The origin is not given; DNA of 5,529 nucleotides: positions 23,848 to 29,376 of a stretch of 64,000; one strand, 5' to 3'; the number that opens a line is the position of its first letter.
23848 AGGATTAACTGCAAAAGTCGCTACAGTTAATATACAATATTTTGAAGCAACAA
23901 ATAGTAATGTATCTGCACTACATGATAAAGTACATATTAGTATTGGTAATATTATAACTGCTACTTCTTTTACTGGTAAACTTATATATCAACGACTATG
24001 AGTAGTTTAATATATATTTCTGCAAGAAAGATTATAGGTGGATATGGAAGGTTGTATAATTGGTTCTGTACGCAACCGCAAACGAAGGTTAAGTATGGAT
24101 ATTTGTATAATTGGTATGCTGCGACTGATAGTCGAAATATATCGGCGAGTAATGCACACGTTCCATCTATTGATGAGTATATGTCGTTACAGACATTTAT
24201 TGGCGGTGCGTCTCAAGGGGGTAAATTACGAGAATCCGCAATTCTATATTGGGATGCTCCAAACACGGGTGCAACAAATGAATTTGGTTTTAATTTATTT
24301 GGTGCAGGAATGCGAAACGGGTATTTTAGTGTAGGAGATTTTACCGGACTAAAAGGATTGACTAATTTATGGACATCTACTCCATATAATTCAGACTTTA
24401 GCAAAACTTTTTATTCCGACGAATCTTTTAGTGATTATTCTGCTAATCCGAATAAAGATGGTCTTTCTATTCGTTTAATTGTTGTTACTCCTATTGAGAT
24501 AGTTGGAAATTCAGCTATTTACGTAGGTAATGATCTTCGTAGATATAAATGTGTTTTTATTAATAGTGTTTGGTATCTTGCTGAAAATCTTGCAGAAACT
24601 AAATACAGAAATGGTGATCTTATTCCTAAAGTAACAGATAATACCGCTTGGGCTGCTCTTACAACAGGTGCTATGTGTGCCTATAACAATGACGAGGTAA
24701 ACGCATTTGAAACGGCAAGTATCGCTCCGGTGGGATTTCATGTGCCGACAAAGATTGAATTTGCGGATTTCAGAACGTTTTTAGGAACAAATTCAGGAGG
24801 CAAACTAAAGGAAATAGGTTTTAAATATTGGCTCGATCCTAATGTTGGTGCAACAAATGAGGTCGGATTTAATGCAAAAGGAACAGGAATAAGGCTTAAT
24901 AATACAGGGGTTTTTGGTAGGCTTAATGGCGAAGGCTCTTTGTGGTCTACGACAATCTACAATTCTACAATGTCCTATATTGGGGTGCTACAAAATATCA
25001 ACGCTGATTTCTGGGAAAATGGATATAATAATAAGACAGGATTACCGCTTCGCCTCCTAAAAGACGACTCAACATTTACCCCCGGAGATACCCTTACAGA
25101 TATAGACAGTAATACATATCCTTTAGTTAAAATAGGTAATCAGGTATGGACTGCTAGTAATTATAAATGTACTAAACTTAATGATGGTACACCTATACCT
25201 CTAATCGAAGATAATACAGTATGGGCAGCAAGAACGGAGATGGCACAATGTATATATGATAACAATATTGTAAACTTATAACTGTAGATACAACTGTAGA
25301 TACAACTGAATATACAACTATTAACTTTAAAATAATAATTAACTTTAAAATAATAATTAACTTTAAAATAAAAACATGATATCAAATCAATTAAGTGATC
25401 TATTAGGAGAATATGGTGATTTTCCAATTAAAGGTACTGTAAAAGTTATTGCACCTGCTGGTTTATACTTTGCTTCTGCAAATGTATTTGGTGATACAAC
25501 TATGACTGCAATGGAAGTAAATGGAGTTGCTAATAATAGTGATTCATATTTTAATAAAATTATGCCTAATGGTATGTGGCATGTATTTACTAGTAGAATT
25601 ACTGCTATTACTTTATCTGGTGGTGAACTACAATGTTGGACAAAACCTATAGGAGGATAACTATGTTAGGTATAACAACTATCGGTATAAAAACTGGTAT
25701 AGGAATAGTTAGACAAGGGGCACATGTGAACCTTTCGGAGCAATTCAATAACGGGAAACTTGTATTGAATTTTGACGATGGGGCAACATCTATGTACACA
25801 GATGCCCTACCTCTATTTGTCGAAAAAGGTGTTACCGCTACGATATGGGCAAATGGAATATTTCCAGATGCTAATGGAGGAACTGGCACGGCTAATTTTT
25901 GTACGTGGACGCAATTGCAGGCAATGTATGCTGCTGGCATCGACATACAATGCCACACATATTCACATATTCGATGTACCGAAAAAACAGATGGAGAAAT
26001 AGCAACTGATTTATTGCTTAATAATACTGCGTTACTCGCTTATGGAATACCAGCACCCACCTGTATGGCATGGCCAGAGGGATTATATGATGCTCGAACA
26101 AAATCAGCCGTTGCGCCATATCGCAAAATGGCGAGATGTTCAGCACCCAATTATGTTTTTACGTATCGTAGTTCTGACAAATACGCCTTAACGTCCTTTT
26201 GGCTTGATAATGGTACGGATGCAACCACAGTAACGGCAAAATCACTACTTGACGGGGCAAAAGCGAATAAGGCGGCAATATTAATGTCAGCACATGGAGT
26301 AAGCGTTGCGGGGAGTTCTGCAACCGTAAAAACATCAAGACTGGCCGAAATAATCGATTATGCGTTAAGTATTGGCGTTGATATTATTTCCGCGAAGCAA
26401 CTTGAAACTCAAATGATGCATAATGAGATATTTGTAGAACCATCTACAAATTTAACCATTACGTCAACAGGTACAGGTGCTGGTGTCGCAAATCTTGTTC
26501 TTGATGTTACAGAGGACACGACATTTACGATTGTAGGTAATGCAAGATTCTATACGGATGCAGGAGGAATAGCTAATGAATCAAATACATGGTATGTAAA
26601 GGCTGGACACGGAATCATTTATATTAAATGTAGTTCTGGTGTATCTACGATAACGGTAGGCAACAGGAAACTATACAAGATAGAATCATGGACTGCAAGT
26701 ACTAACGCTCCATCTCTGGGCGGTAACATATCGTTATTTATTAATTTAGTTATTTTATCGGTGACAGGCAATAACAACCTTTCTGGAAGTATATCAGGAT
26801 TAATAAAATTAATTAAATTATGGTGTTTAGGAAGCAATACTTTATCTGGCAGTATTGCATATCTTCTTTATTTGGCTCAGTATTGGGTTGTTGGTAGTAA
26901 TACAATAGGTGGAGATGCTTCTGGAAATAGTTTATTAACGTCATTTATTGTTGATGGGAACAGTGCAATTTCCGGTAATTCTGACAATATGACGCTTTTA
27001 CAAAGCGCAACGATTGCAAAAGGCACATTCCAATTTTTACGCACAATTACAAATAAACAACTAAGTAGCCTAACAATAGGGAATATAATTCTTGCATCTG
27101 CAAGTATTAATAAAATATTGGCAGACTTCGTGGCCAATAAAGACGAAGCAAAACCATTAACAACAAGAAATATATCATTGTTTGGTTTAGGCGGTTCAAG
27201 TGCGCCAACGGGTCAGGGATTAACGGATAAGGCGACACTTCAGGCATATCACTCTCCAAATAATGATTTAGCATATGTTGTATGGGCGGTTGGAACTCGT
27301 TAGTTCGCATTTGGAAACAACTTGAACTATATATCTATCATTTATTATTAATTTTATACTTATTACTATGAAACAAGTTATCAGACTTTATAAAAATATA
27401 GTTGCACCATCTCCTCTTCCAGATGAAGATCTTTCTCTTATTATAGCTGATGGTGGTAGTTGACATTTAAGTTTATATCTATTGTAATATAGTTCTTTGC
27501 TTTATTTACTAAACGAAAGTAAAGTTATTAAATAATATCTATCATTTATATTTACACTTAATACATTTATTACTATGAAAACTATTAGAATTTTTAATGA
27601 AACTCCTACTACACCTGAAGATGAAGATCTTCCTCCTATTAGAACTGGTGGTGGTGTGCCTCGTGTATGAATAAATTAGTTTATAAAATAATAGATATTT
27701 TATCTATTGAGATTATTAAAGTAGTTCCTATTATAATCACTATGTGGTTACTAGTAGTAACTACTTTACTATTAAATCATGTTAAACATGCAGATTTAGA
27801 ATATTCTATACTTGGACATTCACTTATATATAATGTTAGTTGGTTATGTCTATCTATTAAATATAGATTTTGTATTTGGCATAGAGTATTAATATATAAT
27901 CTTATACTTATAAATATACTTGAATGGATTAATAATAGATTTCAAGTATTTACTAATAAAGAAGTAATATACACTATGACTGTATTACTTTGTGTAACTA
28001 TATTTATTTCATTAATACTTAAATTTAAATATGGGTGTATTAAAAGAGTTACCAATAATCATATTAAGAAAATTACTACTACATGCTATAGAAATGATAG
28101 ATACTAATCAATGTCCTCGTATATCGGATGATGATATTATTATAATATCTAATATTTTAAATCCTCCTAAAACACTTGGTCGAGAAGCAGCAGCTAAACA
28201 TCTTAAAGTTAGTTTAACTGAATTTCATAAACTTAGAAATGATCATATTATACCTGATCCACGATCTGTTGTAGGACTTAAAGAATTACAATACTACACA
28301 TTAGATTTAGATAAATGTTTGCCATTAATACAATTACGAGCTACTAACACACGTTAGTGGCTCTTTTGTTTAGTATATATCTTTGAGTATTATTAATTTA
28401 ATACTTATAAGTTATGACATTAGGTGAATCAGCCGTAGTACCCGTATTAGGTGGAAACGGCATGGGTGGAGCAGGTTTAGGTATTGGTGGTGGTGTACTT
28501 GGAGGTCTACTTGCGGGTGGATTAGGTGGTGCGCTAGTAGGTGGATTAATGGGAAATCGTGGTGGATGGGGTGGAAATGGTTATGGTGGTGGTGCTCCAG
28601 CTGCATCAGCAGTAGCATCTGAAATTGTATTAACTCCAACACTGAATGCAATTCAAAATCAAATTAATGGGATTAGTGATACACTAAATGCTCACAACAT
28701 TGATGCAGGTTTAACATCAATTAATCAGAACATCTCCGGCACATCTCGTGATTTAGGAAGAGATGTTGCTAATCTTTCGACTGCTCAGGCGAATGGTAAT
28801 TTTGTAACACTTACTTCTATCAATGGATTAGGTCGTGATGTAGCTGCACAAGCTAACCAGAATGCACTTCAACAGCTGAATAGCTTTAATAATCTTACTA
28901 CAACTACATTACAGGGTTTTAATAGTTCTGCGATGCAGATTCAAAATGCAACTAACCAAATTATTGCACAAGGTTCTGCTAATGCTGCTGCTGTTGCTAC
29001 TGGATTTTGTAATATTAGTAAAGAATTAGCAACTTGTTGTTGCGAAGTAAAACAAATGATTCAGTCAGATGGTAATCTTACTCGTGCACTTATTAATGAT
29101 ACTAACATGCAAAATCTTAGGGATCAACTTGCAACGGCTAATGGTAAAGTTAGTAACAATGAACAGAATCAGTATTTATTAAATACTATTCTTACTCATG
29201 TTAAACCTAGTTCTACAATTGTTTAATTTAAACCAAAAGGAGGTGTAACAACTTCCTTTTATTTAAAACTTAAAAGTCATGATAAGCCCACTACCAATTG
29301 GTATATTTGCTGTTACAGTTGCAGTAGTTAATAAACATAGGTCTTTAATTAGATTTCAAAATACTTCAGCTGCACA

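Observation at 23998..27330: Two GC/CpG-rich patches embedded in the fibre module point to recently acquired host-like cassettes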

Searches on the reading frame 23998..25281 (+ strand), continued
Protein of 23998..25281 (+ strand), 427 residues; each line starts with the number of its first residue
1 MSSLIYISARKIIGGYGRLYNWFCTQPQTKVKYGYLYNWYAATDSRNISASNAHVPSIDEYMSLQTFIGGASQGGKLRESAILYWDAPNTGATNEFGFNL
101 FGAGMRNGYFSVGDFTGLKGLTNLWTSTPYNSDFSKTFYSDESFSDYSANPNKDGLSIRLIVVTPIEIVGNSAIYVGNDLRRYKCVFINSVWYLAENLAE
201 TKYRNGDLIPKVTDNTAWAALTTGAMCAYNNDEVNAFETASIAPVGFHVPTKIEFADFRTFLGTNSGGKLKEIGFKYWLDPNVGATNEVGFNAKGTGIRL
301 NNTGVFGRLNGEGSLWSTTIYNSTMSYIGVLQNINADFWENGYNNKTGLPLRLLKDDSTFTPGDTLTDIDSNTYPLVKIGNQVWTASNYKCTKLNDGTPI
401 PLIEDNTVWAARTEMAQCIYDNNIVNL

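Call 58: search_solved_structures(query=A1, max_evalue=0.01)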
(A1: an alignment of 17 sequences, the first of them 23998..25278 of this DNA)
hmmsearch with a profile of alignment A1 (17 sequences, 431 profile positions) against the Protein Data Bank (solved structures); distinct sequences matched with E-value up to 0.01: 0.

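Call 73: predict_structure(alignment_id=A1)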
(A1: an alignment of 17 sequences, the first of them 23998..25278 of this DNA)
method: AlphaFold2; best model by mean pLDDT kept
length: 427 residues; sequences in the alignment: 17
mean_pLDDT: 76.8   pTM: 0.56
mean pLDDT of the five models: 76.8, 76.4, 76.3, 74.1, 59.0
residues with pLDDT >= 90: 106; 70-90: 209; 50-70: 64; < 50: 48
segments of 3 or more residues with pLDDT < 50: 1-32, 142-146, 230-239
pLDDT, mean of each block of 10 residues (from residue 1): 25 26 32 71 93 94 87 72 56 74 63 61 86 85 58 87 88 83 85 85 87 69 73 40 77 91 92 81 89 85 86 88 88 92 89 86 87 91 91 75 84 80 68
secondary structure, 60 per line:
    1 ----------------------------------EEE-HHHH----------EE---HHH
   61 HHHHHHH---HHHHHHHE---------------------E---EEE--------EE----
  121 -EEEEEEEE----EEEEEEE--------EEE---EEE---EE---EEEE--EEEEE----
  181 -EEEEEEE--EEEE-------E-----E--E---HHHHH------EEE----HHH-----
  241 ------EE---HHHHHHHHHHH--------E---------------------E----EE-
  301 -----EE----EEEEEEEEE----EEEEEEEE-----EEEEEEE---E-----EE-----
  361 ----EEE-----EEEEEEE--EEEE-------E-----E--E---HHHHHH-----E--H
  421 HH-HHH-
elements in order: E35-37 H39-42 H58-67 H71-77 E104-106 E122-129 E134-140 E149-151 E155-157 E166-169 E172-176 E182-188 E191-194 H215-219 E226-228 H252-262 E312-320 E325-332 E338-344 E365-367 E373-379 E382-385 H406-411

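Call 77: fold_search(model_id=the predicted structure, library=pdb)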
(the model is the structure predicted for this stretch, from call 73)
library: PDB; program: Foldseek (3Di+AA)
matches with E <= 10: 91; with E <= 0.001: 0
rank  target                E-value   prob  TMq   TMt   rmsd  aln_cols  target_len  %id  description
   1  8oks_A                6.0e-01  0.09  0.08  0.28  12.2       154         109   17  Crystal structure of Bdellovibrio bacteriovorus Bd2740 C-terminal domain (released 2023-10-25)
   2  8q4e_A                1.2e+00  0.15  0.12  0.31   9.7       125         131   14  Structure of Legionella pneumophila Lcl C-terminal domain (released 2023-12-27)
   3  2fbl_B                1.3e+00  0.02  0.06  0.13  16.0       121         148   10  The crystal structure of the hypothetical protein NE1496 (released 2005-12-20)
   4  8oks_B                1.6e+00  0.11  0.07  0.24  11.1        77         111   10  Crystal structure of Bdellovibrio bacteriovorus Bd2740 C-terminal domain (released 2023-10-25)
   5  5xfr_B                1.7e+00  0.01  0.08  0.11  19.6       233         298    9  Ternary complex of MTF2, DNA and histone (released 2017-09-13)
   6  7qh6_D                3.3e+00  0.01  0.08  0.15  13.4       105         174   13  Cryo-EM structure of the human mtLSU assembly intermediate upon MRM2 depletion - class 1 (released 2022-03-02)
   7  8dt6_B                3.3e+00  0.01  0.09  0.10  17.1       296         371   10  Crystal Structure of DNA Polymerase III beta subunit from Elizabethkingia anophelis (released 2022-08-10)
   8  8dt6_A                3.5e+00  0.01  0.08  0.09  18.1       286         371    8  Crystal Structure of DNA Polymerase III beta subunit from Elizabethkingia anophelis (released 2022-08-10)
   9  7txw_L                3.5e+00  0.00  0.07  0.09  18.8       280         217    9  Crystal structure of the complex of the malaria sexual stage protein and vaccine target Pfs25 with the Fab fragment of (released 2023-04-12)
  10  1hl9_A                3.8e+00  0.07  0.07  0.07   8.8        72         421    7  CRYSTAL STRUCTURE OF THERMOTOGA MARITIMA ALPHA-FUCOSIDASE IN COMPLEX WITH A MECHANISM BASED INHIBITOR (released 2004-02-05)
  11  8dt6_D                3.8e+00  0.01  0.08  0.09  17.9       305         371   11  Crystal Structure of DNA Polymerase III beta subunit from Elizabethkingia anophelis (released 2022-08-10)
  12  8cbx_L                4.2e+00  0.00  0.06  0.11  20.5       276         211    6  Crystal Structure of Anti-Cortisol Fab fragment (released 2023-05-10)
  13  8e2k_Y                4.5e+00  0.02  0.08  0.14  11.2        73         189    8  Cryo-EM structure of BIRC6/HtrA2-S306A (released 2023-02-15)
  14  2opd_A                4.5e+00  0.02  0.06  0.16   7.3        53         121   13  Structure of the Neisseria meningitidis minor Type IV pilin, PilX (released 2007-10-23)
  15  3o6u_A                4.8e+00  0.07  0.07  0.19   4.4        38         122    8  Crystal Structure of CPE2226 protein from Clostridium perfringens. Northeast Structural Genomics Consortium Target CpR (released 2010-08-11)
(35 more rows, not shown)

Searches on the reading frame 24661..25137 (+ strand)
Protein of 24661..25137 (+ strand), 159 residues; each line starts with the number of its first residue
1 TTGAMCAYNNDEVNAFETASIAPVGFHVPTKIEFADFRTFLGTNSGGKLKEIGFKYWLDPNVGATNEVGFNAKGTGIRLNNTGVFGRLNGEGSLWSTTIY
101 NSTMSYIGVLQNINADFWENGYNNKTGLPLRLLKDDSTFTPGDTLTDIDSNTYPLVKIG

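Call 65: find_homologous_proteins(query=window:24661-25137:+)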
Query seq(159 aa) (159 aa): 77 proteins with E <= 0.001 among 90 candidates.
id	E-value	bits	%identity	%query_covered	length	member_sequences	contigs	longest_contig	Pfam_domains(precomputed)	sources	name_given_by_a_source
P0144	6.2e-23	99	45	91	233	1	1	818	PF09603.16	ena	-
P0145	1.9e-21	94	41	91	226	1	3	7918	PF09603.16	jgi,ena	-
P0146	4.7e-21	93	43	89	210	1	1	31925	PF09603.16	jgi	-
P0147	6.3e-21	93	39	87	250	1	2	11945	PF09603.16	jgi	-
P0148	1.8e-20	91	43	87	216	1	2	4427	PF09603.16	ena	-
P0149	1.8e-20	91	40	91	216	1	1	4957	PF09603.16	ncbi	-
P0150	3.5e-20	90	42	81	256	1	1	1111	PF09603.16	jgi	-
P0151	2.3e-19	88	36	88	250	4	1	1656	PF09603.16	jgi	-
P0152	4.1e-19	87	41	83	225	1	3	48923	PF09603.16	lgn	-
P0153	6.2e-19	86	40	83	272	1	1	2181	PF09603.16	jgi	jgi:uncharacterized protein (TIGR02145 family)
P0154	6.8e-19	86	39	91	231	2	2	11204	PF09603.16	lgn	-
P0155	9.5e-19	86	41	89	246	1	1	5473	PF09603.16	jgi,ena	-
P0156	2.0e-18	84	39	91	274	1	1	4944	PF09603.16,PF26707.1,PF18998.7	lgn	-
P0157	3.6e-18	84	41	91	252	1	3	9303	PF09603.16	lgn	-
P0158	6.8e-18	83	37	85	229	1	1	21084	PF09603.16,PF26707.1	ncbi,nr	ncbi:hypothetical protein BVY01_00310 [bacterium I07]|nr:hypothetical protein BVY01_00310 [bacterium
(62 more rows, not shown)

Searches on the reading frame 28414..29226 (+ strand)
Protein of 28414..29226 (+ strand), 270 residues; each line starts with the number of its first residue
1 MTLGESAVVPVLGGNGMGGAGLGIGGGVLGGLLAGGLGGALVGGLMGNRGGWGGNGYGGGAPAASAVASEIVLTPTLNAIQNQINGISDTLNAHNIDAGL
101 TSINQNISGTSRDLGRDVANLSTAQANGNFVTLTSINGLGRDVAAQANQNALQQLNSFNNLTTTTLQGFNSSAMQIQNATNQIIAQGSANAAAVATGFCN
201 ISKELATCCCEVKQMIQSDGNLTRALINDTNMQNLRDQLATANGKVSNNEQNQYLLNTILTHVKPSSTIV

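Call 5: search_protein_families(library=pfam, proteins=[window:28414-29226:+], max_evalue=0.01)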
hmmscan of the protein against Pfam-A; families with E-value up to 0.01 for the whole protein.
window:28414-29226:+ (270 aa): 0 families

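Call 22: find_related_loci(query=window:28414-29226:+, collection=viral_contigs, flank=10000)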
Query window:28414-29226:+ (270 aa) in viral_contigs; peptide patterns used: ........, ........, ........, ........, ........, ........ (x = any residue, [..] = any of these).
41 stretches matched a pattern, but none encodes a relative of the query by tblastn (E <= 1e-3).

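Call 24: search_protein_families(library=phrogs, proteins=[window:28414-29226:+], max_evalue=0.001)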
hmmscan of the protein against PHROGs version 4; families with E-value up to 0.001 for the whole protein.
window:28414-29226:+ (270 aa): 2 families
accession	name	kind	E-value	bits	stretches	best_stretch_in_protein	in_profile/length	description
phrog_9288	-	unknown function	3.8e-07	31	1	116-249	61-194/234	-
phrog_8119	-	unknown function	1.1e-06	29.3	1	10-249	76-306/332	-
